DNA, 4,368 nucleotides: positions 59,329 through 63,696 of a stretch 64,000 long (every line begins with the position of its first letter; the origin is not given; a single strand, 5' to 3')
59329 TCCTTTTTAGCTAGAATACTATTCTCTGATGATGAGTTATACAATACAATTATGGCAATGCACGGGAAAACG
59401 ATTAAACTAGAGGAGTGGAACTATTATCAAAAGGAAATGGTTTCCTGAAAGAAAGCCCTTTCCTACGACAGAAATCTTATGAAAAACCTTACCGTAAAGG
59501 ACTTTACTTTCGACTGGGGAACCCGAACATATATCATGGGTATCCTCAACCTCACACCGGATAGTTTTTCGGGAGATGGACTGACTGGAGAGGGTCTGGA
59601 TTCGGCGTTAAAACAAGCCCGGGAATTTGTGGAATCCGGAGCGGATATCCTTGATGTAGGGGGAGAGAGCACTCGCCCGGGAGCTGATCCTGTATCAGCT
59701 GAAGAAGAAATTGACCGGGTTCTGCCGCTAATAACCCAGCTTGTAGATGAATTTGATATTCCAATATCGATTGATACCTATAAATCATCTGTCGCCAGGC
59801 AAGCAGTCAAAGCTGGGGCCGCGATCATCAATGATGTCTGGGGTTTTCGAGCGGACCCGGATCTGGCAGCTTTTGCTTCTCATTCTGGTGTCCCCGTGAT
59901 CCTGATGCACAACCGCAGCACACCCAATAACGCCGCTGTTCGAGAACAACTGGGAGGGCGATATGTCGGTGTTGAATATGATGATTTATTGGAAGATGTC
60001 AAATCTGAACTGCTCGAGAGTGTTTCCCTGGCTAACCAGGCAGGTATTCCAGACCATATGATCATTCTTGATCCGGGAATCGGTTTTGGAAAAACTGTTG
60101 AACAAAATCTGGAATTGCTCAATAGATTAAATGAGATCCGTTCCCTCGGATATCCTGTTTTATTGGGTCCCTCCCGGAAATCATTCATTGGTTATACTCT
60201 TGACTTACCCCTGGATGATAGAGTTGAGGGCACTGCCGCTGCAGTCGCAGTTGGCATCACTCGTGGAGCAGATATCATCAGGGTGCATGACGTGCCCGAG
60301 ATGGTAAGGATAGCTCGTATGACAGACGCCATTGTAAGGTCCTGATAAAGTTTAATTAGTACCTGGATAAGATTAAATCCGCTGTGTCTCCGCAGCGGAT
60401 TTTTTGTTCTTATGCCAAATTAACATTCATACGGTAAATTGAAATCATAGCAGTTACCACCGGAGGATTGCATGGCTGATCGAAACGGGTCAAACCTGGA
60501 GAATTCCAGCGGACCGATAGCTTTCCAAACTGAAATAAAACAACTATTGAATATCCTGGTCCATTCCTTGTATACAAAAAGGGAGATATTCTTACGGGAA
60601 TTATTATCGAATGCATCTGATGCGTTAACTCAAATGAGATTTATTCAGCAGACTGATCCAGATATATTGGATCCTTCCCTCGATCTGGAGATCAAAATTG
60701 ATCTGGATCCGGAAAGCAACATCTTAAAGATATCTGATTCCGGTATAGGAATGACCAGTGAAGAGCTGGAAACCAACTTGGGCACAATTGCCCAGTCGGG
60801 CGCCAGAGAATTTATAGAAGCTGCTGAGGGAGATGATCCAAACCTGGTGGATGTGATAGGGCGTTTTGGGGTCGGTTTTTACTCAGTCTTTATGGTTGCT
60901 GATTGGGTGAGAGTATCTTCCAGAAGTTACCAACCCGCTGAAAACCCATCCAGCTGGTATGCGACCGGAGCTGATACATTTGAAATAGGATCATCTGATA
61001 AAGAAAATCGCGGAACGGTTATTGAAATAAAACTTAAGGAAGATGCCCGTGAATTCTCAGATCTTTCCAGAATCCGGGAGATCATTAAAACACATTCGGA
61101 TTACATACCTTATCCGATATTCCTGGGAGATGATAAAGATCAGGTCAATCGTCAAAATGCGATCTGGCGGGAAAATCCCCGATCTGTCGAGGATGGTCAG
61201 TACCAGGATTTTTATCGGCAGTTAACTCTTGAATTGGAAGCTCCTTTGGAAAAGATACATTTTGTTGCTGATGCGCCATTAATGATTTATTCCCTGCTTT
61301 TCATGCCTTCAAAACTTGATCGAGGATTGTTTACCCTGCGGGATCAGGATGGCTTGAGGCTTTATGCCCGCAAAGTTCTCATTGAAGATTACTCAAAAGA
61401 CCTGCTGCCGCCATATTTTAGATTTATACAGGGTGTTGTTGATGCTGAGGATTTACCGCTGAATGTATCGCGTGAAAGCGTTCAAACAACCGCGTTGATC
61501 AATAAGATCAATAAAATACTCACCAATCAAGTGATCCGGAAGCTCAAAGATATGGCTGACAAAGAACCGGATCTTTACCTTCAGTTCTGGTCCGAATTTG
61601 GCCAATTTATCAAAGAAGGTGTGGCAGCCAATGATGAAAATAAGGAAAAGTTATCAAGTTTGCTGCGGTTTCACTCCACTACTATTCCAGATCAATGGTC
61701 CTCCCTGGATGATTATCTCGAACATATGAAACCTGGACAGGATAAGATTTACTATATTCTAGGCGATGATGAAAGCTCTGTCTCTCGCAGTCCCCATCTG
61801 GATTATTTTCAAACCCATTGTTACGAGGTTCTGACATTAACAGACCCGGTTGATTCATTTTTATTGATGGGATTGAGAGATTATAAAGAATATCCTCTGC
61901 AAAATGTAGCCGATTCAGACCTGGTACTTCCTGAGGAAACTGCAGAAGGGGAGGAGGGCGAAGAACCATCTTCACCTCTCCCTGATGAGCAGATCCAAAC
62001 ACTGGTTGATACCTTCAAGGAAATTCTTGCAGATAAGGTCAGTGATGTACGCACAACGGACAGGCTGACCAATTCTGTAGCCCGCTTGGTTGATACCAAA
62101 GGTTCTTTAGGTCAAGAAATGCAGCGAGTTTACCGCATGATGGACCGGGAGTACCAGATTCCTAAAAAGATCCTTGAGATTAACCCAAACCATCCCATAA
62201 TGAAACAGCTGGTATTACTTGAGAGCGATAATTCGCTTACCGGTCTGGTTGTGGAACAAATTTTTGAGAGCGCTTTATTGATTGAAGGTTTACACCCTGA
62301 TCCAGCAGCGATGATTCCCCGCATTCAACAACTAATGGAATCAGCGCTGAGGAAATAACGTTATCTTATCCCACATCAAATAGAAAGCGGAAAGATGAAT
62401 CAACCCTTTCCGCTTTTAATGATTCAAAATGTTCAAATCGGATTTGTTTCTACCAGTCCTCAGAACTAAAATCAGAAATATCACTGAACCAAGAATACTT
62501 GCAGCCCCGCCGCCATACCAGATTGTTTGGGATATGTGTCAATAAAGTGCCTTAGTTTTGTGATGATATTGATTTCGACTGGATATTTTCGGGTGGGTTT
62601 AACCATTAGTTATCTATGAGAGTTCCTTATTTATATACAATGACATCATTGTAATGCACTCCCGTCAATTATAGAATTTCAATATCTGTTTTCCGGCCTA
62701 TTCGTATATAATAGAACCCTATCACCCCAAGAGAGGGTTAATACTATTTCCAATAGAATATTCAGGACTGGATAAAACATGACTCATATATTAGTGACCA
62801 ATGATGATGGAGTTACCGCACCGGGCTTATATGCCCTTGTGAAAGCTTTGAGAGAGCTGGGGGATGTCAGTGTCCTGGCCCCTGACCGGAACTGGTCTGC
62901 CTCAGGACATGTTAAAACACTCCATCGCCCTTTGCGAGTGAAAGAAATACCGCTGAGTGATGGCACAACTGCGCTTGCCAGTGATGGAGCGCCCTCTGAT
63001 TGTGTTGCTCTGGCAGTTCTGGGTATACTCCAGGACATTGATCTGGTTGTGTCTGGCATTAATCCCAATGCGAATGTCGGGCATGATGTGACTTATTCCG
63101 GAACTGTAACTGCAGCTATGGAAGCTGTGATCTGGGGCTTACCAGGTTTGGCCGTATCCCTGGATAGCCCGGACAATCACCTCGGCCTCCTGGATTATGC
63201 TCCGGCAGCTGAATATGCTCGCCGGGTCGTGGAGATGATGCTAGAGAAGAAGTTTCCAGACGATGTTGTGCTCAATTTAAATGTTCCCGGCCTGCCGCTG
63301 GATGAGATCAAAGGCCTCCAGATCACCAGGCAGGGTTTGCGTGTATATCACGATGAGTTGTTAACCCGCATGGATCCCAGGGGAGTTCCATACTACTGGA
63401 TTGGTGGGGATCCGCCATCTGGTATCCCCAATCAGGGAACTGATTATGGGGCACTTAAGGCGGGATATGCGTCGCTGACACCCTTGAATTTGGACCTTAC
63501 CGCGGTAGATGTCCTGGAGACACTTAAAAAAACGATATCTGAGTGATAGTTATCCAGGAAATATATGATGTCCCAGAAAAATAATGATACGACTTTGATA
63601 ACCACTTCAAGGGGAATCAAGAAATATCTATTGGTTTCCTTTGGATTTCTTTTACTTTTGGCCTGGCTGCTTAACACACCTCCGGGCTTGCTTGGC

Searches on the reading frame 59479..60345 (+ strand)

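Call 8: search_protein_families(library=pfam, proteins=[window:59479-60345:+])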
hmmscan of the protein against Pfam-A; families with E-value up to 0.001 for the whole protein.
window:59479-60345:+ (288 aa): 1 family
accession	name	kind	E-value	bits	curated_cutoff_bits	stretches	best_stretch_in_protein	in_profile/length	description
PF00809.28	Pterin_bind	-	2.5e-83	279.9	25.5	1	20-270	1-244/244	Pterin binding enzyme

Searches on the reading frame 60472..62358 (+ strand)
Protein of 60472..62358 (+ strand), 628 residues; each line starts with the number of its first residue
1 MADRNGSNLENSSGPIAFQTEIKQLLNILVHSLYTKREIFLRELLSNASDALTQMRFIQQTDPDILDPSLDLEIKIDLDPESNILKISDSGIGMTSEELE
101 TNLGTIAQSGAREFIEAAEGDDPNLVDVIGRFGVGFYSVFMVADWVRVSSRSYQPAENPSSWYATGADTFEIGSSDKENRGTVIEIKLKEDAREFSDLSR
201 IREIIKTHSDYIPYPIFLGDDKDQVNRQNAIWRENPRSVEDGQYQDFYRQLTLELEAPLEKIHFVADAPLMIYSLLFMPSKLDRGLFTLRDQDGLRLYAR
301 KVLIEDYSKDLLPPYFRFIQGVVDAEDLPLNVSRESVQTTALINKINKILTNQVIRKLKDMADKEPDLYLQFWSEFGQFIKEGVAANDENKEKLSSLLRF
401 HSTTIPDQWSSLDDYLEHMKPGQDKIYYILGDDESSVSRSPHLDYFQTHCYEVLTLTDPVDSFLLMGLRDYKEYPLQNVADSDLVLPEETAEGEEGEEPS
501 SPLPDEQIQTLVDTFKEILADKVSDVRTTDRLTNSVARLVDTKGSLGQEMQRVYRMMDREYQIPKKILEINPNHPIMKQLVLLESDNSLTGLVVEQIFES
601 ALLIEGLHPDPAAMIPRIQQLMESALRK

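Call 8: search_protein_families(library=pfam, proteins=[window:60472-62358:+])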
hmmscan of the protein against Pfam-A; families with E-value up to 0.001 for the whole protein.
window:60472-62358:+ (628 aa): 4 families
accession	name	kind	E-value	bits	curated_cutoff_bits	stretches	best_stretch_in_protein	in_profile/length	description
PF00183.23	HSP90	-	7e-107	358.9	24.4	1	221-626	78-490/518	Hsp90 protein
PF13589.12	HATPase_c_3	-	2.8e-06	27.9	25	1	40-152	6-94/137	Histidine kinase-, DNA gyrase B-, and HSP90-like ATPase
PF25794.1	SACS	-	1.1e-05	25.8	32.8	0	121-176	91-146/247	Sacsin domain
PF02518.31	HATPase_c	-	0.00011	23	26.4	1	41-190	10-109/111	Histidine kinase-, DNA gyrase B-, and HSP90-like ATPase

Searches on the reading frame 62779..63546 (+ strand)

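Call 8: search_protein_families(library=pfam, proteins=[window:62779-63546:+])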
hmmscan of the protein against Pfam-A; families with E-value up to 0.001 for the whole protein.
window:62779-63546:+ (255 aa): 1 family
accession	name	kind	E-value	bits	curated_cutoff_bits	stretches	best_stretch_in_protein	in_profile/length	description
PF01975.23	SurE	-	3.2e-58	197.1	22.1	1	4-191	1-188/189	Survival protein SurE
